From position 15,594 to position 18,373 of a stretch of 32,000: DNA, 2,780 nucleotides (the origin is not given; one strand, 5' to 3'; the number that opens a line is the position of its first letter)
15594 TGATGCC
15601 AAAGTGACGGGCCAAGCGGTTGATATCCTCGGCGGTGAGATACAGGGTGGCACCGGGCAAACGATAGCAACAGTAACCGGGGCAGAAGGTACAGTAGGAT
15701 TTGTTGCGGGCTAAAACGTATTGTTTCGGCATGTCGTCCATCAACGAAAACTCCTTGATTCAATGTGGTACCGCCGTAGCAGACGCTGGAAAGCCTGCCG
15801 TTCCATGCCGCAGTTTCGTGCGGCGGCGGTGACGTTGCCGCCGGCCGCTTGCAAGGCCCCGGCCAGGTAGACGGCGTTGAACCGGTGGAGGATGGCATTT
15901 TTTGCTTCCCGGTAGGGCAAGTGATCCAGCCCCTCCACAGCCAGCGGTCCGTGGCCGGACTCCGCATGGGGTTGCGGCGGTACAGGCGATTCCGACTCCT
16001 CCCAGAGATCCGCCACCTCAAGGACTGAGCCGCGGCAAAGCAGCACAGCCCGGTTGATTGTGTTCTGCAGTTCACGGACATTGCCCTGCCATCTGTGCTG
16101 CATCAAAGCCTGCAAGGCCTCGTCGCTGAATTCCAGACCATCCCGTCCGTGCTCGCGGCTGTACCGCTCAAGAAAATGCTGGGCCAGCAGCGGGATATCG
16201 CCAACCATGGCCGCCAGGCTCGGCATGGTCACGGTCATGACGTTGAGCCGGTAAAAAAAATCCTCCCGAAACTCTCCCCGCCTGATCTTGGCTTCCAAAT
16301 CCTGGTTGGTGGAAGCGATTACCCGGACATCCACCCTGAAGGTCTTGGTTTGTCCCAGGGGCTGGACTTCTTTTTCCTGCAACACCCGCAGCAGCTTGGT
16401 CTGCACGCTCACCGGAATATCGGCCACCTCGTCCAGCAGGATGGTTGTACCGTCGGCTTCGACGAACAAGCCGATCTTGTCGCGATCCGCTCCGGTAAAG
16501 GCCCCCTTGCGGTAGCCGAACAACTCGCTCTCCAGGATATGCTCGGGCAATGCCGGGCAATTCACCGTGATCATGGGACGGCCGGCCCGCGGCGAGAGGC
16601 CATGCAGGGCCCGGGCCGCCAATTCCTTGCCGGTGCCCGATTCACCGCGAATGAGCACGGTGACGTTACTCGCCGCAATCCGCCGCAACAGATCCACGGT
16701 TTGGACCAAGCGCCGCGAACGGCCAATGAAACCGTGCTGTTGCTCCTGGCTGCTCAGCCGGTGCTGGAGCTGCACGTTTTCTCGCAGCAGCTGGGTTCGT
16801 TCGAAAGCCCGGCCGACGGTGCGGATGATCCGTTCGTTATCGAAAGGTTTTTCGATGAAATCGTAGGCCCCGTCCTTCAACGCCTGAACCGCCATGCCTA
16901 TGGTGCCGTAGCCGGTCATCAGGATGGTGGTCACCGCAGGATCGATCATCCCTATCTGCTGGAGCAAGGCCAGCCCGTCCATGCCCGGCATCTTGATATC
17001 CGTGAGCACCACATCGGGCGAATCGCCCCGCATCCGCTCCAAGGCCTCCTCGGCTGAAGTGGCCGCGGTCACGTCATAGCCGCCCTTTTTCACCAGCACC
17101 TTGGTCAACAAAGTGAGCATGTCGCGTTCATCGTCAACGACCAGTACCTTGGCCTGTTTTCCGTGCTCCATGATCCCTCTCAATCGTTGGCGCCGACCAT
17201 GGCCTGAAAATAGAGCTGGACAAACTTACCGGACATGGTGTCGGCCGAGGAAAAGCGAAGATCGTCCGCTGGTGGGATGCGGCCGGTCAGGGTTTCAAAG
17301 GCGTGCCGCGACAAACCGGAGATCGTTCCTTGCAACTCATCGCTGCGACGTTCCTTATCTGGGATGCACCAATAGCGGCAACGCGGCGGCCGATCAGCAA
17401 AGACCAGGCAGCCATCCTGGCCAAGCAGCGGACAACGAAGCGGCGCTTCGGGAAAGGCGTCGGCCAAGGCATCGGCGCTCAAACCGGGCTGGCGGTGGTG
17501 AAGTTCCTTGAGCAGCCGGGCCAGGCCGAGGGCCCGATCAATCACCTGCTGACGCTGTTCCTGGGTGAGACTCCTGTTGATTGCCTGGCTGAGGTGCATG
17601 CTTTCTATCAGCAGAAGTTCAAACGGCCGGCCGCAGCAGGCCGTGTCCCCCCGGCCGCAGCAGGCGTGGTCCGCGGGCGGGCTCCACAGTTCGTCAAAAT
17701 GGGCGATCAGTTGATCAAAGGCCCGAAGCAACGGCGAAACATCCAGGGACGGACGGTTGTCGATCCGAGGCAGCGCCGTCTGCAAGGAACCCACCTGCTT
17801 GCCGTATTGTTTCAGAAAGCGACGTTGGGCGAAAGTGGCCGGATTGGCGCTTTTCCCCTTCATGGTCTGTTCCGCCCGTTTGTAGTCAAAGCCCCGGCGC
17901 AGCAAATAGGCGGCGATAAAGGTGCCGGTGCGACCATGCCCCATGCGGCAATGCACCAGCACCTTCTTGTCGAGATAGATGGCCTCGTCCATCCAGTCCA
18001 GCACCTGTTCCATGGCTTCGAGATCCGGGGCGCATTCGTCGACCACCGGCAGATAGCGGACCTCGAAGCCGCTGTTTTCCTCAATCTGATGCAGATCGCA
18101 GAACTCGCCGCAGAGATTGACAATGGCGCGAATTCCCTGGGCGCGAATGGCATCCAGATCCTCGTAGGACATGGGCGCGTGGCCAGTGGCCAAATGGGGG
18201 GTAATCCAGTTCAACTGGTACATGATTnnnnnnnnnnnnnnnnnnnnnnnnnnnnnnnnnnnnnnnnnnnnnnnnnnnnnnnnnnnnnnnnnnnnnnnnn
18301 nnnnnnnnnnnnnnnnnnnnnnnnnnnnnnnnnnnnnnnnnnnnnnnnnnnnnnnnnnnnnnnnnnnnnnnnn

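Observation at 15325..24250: Eight tightly coupled genes join an EII-less PTS (EI+HPr) to ThiL, an atypical dikinase, a Cys-phosphatase fusion, a sigma54 response regulator and a YkgJ protein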

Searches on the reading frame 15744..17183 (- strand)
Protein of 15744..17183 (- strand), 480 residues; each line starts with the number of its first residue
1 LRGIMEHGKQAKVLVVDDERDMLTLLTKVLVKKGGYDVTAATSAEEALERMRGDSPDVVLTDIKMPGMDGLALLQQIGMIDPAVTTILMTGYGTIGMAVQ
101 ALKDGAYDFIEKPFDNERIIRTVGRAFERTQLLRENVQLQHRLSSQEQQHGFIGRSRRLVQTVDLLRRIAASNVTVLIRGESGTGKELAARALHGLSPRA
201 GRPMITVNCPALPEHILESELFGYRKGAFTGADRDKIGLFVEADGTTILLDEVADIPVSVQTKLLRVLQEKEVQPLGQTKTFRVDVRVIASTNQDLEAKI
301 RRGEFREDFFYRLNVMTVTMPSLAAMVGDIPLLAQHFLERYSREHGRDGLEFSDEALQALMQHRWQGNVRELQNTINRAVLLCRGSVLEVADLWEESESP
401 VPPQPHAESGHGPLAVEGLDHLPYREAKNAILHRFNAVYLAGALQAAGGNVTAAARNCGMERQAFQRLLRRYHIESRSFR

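Call 4: search_protein_families(library=pfam, proteins=[window:15744-17183:-], max_evalue=0.01)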
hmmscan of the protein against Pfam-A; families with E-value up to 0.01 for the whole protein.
window:15744-17183:- (480 aa): 12 families
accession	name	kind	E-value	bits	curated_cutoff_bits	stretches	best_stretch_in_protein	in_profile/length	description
PF00158.32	Sigma54_activat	-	7.5e-66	221.4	20.2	1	153-318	2-167/168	Sigma-54 interaction domain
PF00072.30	Response_reg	-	9.9e-30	103.4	30.2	1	13-122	1-109/111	Response regulator receiver domain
PF25601.1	AAA_lid_14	-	1e-24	86.6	27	1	328-404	5-81/87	AAA+ ATPase lid domain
PF14532.12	Sigma54_activ_2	-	1.7e-15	57.9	25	1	153-323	1-138/138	Sigma-54 interaction domain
PF07728.20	AAA_5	-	8.2e-07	29.5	22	1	176-294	2-123/139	AAA domain (dynein-related subfamily)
PF07724.20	AAA_2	-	0.00025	21.6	27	1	174-301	4-132/166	AAA domain (Cdc48 subfamily)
PF00004.35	AAA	-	0.0005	21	21.2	1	176-309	1-127/131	ATPase family associated with various cellular activities (AAA)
PF02954.25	HTH_8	-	0.00078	19.6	22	1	439-472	9-42/42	Bacterial regulatory protein, Fis family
PF13191.12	AAA_16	-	0.0015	19.5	32.6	1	152-212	2-63/167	AAA ATPase domain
PF07726.17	AAA_3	-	0.0022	18.3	27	1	176-293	2-111/131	ATPase family associated with various cellular activities (AAA)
PF13551.12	HTH_29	-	0.0023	18.4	28.1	1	443-473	6-37/64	Winged helix-turn helix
PF23198.2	PDE8A_N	-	0.0096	16.3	29.6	0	8-87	7-87/147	PDE8A-like, N-terminal domain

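Call 16: search_protein_families(library=ncbifam, proteins=[window:15744-17171:-], max_evalue=0.001)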
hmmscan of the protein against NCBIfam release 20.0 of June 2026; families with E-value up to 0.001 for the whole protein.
window:15744-17171:- (476 aa): 117 families (the best 25 are shown)
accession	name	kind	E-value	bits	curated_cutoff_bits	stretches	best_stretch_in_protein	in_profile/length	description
NF008469.0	PRK11361.1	equivalog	7.2e-123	410.7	714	1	7-471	5-457/461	acetoacetate metabolism transcriptional regulator AtoC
TIGR01818.1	ntrC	equivalog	7.4e-120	400.9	558.6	1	9-466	1-461/463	nitrogen regulation protein NR(I)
TIGR02915.1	PEP_resp_reg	equivalog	1.9e-116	389.5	502.6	1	9-470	1-444/445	PEP-CTERM-box response regulator transcription factor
NF051870.1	NAssimRespRegNtrX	equivalog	3.2e-116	388.9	600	1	7-467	2-449/452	nitrogen assimilation response regulator NtrX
NF007689.0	PRK10365.1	equivalog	9.5e-111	370.7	760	1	6-461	5-435/441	sigma-54-dependent response regulator transcription factor ZraR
NF011695.0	PRK15115.1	equivalog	2.1e-109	366.3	763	1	4-476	4-444/445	two-component system response regulator GlrR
NF008176.1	PRK10923.1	equivalog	3.2e-100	335.9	620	1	6-468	3-466/469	nitrogen regulation protein NR(I)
TIGR01817.1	nifA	equivalog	4.4e-99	332.6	528.85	1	126-419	177-468/534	nif-specific transcriptional activator NifA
NF003451.0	PRK05022.1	equivalog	6.6e-94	315.4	476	1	133-471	177-511/512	nitric oxide reductase transcriptional regulator NorR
NF049963.1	RespRegFlgRCampy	domain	3.5e-92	309.5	750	1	9-393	3-381/429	fla regulon two-component system response regulator FlgR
NF041946.1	LuxO_transreg_Vib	equivalog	6.6e-92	308.7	800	1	20-458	9-450/463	quorum-sensing sigma-54 dependent transcriptional regulator LuxO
NF050807.1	TransRegFlbDCaul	equivalog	1.6e-91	307.4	750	1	9-468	3-438/454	sigma-54-dependent transcriptional regulator FlbD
NF041552.1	TF_PrdR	equivalog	7.5e-89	298.6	795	1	124-390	249-511/577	sigma-54 dependent transcriptional regulator PrdR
NF038308.1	RNA_repair_RtcR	equivalog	3.4e-87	293.5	650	1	91-461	123-504/530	RNA repair transcriptional activator RtcR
NF011958.0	PRK15429.1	equivalog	7.2e-80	269.5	830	1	126-387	358-620/692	formate hydrogenlyase transcriptional activator FlhA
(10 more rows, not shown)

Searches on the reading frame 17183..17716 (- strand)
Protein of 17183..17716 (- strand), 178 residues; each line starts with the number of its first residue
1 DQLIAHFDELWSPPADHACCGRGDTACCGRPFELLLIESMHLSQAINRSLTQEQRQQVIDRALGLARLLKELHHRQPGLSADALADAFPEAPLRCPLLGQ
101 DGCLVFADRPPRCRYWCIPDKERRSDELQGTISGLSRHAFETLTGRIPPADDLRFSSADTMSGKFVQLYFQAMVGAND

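Call 100: search_solved_structures(query=A2, max_evalue=10)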
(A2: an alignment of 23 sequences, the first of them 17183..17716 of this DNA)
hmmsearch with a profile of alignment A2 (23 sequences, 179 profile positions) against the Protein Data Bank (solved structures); distinct sequences matched with E-value up to 10: 2.
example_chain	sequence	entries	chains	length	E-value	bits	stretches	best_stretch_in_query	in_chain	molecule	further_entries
5elh_A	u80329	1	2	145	0.073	16.3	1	92-143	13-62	RING finger protein unkempt homolog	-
8eld_M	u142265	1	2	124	2.2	11.4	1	120-161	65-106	Gp47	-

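Call 107: search_protein_families(library=pfam, alignment_id=A2, max_evalue=1)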
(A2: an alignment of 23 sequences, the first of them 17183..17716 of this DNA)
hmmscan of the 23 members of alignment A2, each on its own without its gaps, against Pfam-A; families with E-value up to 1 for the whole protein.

A. member 1, window:17183-17716:- (178 aa): 0 families

B. families by the number of members that match (of 23 scanned): 7 families
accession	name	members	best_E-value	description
PF03692.20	CxxCxxCC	13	0.00032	Putative zinc- or iron-chelating domain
PF00765.23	Autoind_synth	1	0.0073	Autoinducer synthase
PF09243.16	Rsm22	1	0.11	Mitochondrial small ribosomal subunit Rsm22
PF07704.17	PSK_trans_fac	1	0.13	Rv0623-like transcription factor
PF16494.10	Na_Ca_ex_C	1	0.19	C-terminal extension of sodium/calcium exchanger domain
PF18699.6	MRPL52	1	0.23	Mitoribosomal protein mL52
PF10224.14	DUF2205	1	0.62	Short coiled-coil protein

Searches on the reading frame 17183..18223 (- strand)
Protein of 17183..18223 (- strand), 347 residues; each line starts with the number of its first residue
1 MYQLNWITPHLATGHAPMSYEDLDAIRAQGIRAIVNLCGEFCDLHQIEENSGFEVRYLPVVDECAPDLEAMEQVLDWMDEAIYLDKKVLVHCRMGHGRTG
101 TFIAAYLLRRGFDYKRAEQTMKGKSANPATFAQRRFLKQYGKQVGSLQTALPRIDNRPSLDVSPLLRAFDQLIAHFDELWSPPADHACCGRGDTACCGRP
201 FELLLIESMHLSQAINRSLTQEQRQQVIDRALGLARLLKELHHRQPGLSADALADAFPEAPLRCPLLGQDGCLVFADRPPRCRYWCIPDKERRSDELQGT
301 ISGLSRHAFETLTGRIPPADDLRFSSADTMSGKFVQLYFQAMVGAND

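Call 4: search_protein_families(library=pfam, proteins=[window:17183-18223:-], max_evalue=0.01)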
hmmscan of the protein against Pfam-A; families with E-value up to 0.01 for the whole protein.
window:17183-18223:- (347 aa): 8 families
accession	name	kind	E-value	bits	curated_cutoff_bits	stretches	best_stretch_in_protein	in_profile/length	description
PF22784.1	PTP-SAK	-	3.5e-19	69.8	27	1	4-127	4-129/153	Swiss Army Knife protein, DSP-PTPase phosphatase domain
PF22785.1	Tc-R-P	-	2.1e-18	67.2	27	1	20-111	13-105/106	Polymorphic toxin system, DSP-PTPase phosphatase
PF00782.25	DSPc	-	3.6e-11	43.4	33.5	1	25-125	13-114/133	Dual specificity phosphatase, catalytic domain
PF22741.1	PTP-NADK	-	7.9e-09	35.6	27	1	21-138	39-162/163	DSP-PTPase phosphatase fused to NAD+ Kinase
PF14566.11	PTPlike_phytase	-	1.3e-07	32.2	27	1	49-108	98-156/158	Inositol hexakisphosphate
PF00102.32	Y_phosphatase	-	0.00035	20.7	20.9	1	80-109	163-193/234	Protein-tyrosine phosphatase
PF13350.11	Y_phosphatase3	-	0.0021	18.5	22.2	1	69-113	116-156/240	Tyrosine phosphatase family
PF05706.17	CDKN3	-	0.0034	17.5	20.7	1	43-108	91-155/168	Cyclin-dependent kinase inhibitor 3 (CDKN3)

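Call 16: search_protein_families(library=ncbifam, proteins=[window:17183-18223:-], max_evalue=0.001)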
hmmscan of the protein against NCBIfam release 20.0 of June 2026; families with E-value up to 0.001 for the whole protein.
window:17183-18223:- (347 aa): 2 families
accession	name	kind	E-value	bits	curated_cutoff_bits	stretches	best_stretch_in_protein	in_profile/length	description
NF009025.0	PRK12361.1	equivalog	3.5e-18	65.1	505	1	18-116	107-205/546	hypothetical protein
NF041348.1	XopH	equivalog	6.3e-06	25.7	500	1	48-112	237-300/368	type III secretion system effector XopH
